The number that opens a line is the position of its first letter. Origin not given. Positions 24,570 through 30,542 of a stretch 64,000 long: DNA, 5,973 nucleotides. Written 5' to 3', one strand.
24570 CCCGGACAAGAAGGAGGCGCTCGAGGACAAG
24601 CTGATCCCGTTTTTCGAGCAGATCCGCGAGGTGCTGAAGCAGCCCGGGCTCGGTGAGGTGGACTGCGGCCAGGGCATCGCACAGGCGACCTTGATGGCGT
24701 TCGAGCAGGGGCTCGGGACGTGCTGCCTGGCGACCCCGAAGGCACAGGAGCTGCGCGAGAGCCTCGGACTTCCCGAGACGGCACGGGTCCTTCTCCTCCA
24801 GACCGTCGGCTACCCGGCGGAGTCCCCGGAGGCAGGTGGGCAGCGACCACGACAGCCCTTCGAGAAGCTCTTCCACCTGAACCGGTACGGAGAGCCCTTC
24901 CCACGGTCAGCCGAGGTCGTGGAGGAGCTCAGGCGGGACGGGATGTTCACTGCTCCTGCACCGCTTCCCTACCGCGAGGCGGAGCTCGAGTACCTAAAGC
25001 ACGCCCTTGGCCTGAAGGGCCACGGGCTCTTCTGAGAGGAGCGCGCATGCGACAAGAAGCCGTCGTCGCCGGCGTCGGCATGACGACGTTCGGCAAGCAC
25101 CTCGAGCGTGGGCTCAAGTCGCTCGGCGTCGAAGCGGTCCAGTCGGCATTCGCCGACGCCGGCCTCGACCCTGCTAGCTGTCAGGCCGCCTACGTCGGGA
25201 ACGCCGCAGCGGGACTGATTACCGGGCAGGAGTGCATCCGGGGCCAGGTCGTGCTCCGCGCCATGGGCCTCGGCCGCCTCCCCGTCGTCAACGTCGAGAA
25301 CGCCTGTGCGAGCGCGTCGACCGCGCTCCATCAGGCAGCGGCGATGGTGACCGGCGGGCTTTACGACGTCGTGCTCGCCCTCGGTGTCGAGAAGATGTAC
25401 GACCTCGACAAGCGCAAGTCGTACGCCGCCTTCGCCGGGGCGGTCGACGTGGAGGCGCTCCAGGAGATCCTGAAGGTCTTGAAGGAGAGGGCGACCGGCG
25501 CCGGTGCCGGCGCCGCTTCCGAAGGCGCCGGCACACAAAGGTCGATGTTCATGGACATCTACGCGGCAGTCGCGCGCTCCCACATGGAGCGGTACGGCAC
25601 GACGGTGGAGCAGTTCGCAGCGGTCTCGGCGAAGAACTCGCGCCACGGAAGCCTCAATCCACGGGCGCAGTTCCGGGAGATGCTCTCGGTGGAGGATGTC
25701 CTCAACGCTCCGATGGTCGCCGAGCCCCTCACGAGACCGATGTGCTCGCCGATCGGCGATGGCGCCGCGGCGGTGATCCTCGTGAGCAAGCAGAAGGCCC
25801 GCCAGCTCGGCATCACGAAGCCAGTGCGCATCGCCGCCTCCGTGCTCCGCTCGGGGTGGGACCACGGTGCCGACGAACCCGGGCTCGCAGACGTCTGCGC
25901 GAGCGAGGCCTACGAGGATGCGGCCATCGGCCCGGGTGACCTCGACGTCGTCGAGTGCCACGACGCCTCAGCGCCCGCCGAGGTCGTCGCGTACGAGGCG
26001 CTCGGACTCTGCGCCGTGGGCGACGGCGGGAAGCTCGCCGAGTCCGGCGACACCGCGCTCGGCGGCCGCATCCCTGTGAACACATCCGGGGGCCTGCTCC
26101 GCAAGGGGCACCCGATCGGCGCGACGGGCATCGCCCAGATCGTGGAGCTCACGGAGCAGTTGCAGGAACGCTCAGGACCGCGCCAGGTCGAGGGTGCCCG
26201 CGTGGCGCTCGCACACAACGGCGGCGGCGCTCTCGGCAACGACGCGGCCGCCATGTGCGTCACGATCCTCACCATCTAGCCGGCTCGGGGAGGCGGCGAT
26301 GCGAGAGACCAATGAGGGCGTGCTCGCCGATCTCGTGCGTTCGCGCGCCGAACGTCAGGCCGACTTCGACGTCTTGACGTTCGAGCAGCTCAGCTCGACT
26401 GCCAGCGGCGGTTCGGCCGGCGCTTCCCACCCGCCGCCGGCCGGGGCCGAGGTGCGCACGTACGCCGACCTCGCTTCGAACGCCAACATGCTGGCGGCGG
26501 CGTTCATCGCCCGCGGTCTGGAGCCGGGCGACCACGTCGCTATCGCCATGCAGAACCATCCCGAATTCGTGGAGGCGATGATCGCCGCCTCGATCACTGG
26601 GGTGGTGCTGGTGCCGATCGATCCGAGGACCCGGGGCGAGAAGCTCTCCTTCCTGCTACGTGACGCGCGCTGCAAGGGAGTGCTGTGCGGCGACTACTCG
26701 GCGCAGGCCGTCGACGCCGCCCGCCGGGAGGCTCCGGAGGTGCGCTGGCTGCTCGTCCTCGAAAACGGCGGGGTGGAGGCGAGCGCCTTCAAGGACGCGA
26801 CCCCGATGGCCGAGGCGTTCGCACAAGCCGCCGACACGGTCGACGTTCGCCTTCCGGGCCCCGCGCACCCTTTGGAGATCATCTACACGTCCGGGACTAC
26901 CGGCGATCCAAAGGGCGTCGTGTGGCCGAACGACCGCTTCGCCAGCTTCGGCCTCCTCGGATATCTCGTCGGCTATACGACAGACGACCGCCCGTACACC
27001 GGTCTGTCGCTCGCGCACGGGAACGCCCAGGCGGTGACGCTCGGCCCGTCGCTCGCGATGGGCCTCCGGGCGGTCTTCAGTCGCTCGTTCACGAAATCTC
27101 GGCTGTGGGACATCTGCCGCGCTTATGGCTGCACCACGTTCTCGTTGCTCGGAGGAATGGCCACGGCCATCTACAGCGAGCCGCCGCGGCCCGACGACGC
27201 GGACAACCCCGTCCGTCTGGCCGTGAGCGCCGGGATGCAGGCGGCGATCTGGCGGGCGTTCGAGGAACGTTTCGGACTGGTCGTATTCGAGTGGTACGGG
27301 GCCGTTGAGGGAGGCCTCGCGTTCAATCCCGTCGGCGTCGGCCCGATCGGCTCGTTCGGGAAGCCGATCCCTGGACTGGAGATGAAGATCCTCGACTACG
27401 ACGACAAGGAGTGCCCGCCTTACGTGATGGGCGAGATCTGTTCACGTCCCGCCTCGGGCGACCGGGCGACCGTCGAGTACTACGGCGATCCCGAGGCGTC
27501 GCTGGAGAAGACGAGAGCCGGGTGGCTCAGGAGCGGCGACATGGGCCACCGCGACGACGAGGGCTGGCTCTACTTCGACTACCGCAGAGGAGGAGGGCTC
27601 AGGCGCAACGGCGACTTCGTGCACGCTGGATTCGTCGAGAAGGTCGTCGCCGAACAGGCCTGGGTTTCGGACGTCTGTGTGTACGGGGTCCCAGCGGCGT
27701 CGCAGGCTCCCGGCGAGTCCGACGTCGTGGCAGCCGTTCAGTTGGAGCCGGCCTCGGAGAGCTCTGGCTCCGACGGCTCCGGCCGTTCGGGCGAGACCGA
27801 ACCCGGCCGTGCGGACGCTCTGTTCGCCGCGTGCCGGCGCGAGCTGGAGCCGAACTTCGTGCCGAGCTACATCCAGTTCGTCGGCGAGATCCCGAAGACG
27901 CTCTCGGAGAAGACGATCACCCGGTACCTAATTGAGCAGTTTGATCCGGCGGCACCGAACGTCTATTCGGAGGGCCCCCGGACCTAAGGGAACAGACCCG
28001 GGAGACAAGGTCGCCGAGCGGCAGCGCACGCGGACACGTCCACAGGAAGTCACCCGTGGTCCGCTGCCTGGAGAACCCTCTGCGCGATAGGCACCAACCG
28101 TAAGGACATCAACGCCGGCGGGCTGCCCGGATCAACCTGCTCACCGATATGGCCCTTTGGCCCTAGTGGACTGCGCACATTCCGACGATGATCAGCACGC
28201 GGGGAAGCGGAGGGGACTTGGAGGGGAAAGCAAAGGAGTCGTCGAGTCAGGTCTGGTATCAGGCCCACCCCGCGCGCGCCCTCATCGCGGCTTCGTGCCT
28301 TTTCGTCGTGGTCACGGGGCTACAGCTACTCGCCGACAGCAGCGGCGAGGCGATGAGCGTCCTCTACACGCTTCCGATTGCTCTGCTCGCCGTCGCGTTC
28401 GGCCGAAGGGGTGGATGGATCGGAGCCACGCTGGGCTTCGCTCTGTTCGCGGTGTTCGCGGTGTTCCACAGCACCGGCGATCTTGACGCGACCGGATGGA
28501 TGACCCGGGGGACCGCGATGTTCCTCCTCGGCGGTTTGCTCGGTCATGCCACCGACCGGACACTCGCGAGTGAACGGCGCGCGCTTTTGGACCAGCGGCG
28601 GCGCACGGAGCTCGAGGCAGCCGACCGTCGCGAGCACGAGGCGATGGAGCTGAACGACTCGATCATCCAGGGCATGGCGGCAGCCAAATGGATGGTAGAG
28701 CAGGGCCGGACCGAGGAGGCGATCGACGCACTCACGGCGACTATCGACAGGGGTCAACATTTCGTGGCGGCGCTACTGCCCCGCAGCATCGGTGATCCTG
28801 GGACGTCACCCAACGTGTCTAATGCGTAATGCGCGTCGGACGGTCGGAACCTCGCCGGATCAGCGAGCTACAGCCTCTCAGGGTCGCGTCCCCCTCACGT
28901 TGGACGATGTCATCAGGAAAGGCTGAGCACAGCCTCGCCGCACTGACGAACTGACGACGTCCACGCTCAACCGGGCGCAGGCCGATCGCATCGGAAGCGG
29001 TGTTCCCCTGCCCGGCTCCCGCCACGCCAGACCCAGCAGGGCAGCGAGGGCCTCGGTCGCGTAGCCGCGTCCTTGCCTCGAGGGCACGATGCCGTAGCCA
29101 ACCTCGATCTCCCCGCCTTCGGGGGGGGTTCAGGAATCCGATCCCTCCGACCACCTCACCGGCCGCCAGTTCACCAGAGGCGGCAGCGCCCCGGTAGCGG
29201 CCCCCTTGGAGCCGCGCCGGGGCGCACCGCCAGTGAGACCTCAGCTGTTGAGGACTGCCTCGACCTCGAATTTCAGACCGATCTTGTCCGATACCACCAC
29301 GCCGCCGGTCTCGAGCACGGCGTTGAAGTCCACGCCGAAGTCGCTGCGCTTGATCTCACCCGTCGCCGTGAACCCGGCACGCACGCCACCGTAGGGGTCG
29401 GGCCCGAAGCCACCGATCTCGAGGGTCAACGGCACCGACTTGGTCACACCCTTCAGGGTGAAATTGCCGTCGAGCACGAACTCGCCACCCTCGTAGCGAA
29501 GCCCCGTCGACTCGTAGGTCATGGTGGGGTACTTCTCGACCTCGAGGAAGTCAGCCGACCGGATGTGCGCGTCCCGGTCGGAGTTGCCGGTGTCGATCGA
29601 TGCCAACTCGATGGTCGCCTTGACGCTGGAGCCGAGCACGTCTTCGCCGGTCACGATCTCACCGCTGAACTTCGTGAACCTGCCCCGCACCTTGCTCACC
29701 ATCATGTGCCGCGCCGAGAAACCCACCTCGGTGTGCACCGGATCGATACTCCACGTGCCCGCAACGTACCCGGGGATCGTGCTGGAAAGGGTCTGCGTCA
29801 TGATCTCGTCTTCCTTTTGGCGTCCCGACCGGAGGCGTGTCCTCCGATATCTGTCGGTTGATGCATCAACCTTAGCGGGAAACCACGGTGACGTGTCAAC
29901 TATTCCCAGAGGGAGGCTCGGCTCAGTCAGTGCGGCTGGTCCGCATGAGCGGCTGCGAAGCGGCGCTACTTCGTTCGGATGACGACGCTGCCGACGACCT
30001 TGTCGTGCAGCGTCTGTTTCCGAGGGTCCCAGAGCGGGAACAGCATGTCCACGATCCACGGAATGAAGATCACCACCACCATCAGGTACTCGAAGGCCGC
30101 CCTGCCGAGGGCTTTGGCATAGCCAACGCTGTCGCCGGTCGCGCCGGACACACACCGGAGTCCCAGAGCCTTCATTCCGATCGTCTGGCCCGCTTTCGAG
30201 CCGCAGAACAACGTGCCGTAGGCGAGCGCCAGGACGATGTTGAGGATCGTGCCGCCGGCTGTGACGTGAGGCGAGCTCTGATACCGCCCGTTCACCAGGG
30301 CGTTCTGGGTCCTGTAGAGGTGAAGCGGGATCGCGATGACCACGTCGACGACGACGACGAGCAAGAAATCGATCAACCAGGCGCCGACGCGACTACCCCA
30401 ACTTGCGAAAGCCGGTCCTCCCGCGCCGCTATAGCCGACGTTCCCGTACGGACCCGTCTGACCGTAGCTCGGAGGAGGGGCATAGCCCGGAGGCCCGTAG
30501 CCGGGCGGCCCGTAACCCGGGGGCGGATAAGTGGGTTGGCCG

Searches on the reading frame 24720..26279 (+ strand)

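Call 14: search_protein_families(library=pfam, proteins=[window:24720-26279:+], max_evalue=0.001)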
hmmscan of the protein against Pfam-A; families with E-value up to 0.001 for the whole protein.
window:24720-26279:+ (519 aa): 6 families
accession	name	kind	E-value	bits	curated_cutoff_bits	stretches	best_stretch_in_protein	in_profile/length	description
PF22691.2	Thiolase_C_1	-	1.5e-36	125.7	28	1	392-510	22-139/144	Thiolase C-terminal domain-like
PF00108.29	Thiolase_N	-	7.4e-18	65.3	26.4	1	115-357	2-259/260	Thiolase, N-terminal domain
PF08545.16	ACP_syn_III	-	1.2e-07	31.9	24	1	192-236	3-50/80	3-Oxoacyl-[acyl-carrier-protein (ACP)] synthase III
PF02803.24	Thiolase_C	-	1.8e-07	31.2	27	1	395-490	29-106/123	Thiolase, C-terminal domain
PF00109.32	ketoacyl-synt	-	6.3e-05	23.1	20.8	1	188-237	166-215/252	Beta-ketoacyl synthase, N-terminal domain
PF02801.28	Ketoacyl-synt_C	-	0.00018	22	20.8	0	392-489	29-115/119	Beta-ketoacyl synthase, C-terminal domain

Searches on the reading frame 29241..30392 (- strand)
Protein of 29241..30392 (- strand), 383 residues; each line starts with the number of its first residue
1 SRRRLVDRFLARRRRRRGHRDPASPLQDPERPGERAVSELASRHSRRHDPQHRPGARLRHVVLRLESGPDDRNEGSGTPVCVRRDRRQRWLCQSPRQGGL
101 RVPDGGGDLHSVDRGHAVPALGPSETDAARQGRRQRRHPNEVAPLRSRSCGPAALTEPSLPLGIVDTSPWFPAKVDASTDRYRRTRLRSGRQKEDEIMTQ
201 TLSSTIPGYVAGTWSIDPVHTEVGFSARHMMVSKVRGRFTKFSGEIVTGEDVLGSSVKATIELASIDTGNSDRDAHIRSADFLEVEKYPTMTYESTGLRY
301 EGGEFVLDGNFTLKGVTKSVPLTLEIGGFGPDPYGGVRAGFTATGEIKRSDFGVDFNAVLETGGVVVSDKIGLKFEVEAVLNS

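Call 14: search_protein_families(library=pfam, proteins=[window:29241-30392:-], max_evalue=0.001)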
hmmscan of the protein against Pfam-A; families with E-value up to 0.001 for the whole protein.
window:29241-30392:- (383 aa): 1 family
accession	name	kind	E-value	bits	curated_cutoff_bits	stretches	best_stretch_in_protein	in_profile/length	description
PF04264.18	YceI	-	3.3e-50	170.8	23.7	1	214-379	1-150/150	YceI-like domain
